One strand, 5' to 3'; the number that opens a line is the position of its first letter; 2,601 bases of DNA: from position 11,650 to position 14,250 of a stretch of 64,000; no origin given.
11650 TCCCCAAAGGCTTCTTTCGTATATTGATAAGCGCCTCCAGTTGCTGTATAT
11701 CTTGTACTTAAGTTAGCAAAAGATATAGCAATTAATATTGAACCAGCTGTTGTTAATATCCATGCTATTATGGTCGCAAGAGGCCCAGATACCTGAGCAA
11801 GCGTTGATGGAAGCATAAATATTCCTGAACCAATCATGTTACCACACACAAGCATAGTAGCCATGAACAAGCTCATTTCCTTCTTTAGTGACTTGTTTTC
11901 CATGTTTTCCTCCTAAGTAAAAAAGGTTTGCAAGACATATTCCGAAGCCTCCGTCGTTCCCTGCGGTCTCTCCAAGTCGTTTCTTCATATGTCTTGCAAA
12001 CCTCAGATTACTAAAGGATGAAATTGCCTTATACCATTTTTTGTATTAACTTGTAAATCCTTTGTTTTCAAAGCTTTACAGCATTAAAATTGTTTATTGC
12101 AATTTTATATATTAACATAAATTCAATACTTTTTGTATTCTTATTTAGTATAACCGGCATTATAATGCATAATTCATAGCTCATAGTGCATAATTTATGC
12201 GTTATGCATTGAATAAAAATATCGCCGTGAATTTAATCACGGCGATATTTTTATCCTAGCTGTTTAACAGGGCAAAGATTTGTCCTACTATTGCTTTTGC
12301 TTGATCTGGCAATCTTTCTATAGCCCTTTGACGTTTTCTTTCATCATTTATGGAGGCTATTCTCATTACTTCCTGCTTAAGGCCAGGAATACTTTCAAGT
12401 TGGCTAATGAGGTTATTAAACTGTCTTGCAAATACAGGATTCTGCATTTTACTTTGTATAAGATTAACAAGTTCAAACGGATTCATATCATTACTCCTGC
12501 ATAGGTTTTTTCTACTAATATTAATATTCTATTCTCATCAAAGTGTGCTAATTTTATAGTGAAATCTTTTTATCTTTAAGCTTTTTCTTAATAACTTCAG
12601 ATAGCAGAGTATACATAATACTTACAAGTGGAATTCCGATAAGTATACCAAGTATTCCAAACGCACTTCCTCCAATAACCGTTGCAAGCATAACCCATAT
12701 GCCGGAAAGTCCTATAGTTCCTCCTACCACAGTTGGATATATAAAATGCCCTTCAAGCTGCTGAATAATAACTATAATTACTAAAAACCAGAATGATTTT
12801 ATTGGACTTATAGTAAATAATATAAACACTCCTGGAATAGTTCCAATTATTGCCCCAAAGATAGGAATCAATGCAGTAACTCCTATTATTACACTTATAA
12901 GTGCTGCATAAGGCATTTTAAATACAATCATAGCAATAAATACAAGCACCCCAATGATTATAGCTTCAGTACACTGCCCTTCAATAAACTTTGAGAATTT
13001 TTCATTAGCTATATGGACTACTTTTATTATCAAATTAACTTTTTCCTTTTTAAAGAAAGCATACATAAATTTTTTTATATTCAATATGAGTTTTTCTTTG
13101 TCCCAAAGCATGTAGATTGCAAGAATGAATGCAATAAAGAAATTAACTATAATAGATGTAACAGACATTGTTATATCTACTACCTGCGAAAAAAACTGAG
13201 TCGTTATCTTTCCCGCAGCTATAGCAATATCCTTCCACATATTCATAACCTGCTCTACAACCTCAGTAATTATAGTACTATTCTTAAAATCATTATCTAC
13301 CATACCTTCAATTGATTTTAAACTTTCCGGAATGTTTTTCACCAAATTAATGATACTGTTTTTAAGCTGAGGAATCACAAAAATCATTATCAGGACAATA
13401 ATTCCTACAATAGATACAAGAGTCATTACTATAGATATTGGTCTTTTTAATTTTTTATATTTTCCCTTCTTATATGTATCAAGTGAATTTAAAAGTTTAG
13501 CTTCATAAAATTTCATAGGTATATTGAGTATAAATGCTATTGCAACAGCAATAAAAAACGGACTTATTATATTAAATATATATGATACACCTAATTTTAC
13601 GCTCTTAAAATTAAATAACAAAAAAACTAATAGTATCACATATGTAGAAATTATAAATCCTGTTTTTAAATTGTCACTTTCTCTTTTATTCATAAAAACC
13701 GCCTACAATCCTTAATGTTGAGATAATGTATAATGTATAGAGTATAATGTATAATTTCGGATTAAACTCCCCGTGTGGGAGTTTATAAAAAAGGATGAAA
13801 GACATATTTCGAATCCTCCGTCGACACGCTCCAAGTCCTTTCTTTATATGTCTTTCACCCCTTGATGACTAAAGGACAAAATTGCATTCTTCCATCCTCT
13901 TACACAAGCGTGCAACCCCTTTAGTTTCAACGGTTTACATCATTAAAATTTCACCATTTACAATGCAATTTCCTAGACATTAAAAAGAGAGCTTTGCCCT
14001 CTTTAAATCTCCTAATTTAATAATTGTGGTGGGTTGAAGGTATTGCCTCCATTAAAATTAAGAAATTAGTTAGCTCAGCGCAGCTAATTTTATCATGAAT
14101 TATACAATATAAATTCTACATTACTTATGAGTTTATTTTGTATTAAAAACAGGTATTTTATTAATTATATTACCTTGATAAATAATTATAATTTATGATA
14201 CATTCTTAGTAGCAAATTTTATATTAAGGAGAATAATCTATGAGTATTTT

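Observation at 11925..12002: A 4-copy 'stem plus conserved core' element, two copies of which form terminator-like hairpins right on the RBS of transporter genes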

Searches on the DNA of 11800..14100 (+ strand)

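Call 8: search_rna_families(source=window, start=11800, end=14100, threshold=evalue, max_evalue=10, show_alignments=3)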
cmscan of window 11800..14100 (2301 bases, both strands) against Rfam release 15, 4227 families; matches with E-value up to 10: 13.
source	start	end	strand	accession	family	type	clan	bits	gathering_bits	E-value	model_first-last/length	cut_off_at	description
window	12149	12257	+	RF04342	Plastid-psbA-1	Cis-reg;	CL00153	29.3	54.3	0.38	1-114/114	no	Plastid-psbA-1 3UTR RNA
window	12152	12264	-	RF02749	Ncrwmel02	Gene; sRNA;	-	24.6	290.8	0.0018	1-251/251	no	Wolbachia sRNA mel02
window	12224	12305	-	RF02390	sau-41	Gene; sRNA;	-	24.4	80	0.66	1-156/156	no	Staphylococcus sRNA sau-41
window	12178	12256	+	RF02074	STnc240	Gene; sRNA;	-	24.3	55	1.2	1-77/77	no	Enterobacterial sRNA STnc240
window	12162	12257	+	RF04312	trpB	Cis-reg;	-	23.1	59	3.1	1-107/107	no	trpB ncRNA motif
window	12215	12342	+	RF01858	RsaF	Gene; sRNA;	-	22.4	60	0.26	1-119/119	no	RNA Staph. aureus F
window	12204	12292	+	RF01448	S_pombe_snR93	Gene; snRNA; snoRNA; HACA-box;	-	22.3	45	1.3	1-143/143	no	small nucleolar RNA snR93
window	13789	13863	-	RF00832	mir-71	Gene; miRNA;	-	20.4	50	0.56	1-73/73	no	mir-71 microRNA precursor family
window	12213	12256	+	RF00854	mir-5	Gene; miRNA;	-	19.3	75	2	1-70/70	no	mir-5 microRNA precursor family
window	13790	13864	+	RF00832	mir-71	Gene; miRNA;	-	19.2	50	1.1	1-73/73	no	mir-71 microRNA precursor family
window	12064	12100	-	RF01343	CRISPR-DR33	Gene; CRISPR;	-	18.1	39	2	1-37/37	no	CRISPR RNA direct repeat element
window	12245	12386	+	RF02188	ST7-OT4_2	Gene; lncRNA;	-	16.5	55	5.5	1-172/172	no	ST7 overlapping transcript 4 conserved region 2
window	13771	13881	-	RF00586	SNORA12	Gene; snRNA; snoRNA; HACA-box;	-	15.5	45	5.2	1-148/148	no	Small nucleolar RNA SNORA12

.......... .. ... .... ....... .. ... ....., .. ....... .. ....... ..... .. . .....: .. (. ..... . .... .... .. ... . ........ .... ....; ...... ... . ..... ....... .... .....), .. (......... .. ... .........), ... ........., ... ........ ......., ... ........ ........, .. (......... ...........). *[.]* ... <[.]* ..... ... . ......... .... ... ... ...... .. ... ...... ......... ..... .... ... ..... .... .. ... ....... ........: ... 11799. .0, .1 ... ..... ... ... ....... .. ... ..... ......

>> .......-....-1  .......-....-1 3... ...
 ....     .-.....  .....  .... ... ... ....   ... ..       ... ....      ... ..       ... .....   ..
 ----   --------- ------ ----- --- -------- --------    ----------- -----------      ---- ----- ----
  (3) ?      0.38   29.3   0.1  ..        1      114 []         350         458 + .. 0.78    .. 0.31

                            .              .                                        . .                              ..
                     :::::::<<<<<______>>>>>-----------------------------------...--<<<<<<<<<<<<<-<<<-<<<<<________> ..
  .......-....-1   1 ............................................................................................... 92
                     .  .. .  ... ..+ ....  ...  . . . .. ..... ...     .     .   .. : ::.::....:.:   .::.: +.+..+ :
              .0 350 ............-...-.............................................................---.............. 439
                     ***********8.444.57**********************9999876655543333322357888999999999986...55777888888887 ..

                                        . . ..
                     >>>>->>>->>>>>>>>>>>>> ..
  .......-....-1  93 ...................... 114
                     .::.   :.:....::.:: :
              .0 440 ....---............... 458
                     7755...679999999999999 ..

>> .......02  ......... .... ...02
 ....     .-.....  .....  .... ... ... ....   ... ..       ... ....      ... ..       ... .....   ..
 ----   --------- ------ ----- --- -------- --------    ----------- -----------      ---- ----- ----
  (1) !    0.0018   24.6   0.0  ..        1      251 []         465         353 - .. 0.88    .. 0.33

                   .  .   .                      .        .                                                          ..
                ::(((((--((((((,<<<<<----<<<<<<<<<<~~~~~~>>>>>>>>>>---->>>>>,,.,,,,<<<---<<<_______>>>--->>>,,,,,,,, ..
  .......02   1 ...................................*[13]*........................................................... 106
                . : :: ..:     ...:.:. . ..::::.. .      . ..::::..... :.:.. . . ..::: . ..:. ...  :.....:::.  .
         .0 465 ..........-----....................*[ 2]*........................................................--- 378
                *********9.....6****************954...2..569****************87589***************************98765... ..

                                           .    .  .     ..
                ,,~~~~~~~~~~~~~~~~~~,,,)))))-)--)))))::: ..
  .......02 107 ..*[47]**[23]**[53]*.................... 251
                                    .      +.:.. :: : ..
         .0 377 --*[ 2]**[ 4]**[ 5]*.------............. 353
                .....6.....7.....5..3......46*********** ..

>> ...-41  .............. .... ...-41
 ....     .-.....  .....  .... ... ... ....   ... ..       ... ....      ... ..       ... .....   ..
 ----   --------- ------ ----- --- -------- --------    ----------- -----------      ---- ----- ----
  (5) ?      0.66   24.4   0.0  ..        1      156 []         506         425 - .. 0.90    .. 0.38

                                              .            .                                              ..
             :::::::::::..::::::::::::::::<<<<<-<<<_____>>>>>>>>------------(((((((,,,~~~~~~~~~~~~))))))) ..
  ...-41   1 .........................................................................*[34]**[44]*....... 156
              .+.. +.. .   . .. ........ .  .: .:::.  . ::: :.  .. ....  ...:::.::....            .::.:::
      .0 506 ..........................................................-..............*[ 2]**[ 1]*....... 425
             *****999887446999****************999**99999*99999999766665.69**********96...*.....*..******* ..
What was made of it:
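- On Any Rfam RNA family: A permissive search of 11800-14100 gave only chance-level hits (call 8).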

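Call 66: build_rna_model(alignment_id=A6, structure=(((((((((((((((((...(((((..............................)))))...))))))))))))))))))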
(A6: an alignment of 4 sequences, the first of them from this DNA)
Model R1 built from alignment A6 (4 sequences, 80 columns); structure: as given.
model positions 70; base pairs 21; branch points 0; effective number of sequences 2.11; information 0.804 bits per position. Calibrated on 0.2 Mb of random sequence (short: E-values are rough).
structure used (alignment columns):
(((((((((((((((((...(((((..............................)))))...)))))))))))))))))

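Call 67: search_with_rna_model(model_id=R1, sources=[window, L153, L144, L147, L150, L157, L158, L159, L003, L017, L109, L122, L123, L124], max_evalue=5, make_alignment=true)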
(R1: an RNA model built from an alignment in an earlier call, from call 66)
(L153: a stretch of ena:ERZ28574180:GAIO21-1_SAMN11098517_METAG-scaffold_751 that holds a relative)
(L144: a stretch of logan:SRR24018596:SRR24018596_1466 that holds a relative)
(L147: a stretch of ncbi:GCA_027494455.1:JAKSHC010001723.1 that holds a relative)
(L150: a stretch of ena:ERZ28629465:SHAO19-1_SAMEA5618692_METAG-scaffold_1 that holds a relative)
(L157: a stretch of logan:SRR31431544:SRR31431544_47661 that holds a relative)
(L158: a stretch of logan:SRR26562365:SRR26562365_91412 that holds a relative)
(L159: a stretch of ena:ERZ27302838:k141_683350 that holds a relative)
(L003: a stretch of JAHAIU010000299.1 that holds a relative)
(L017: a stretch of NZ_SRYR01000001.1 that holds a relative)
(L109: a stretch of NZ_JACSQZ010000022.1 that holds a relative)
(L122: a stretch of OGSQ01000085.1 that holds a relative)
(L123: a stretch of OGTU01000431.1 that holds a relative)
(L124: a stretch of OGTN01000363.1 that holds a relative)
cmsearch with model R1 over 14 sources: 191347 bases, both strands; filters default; matches with E-value up to 5: 17.
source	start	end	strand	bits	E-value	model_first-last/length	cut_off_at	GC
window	51381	51450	+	89.7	4.9e-20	1-70/70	no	0.43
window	25862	25931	+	89.7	4.9e-20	1-70/70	no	0.49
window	11925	12002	+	84.8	8.6e-19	1-70/70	no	0.5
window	13792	13861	+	83.9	1.5e-18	1-70/70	no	0.44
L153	20397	20466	-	56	2.2e-11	1-70/70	no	0.46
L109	3243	3306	+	42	9.1e-08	1-70/70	no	0.41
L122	4315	4385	+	38.2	9.1e-07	1-70/70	no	0.42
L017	71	141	+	36.2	3e-06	1-70/70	no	0.44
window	11925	12002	-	35.5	4.5e-06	1-70/70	no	0.5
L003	981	1051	+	35.3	4.9e-06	1-70/70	no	0.42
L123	2081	2151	-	31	6.3e-05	1-70/70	no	0.35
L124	5872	5942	-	31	6.3e-05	1-70/70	no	0.35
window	51381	51450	-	30.9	6.6e-05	1-70/70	no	0.43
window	25862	25931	-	29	0.00021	1-70/70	no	0.49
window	13792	13861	-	28.5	0.00028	1-70/70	no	0.44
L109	3339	3392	+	16.6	0.34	1-70/70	no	0.35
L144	8385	8421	-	15.6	0.58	1-70/70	no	0.3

Alignment A7: 17 matches aligned to the model, 111 columns, each read 5' to 3' on its own strand. Consensus structure (alignment columns), stored with it:
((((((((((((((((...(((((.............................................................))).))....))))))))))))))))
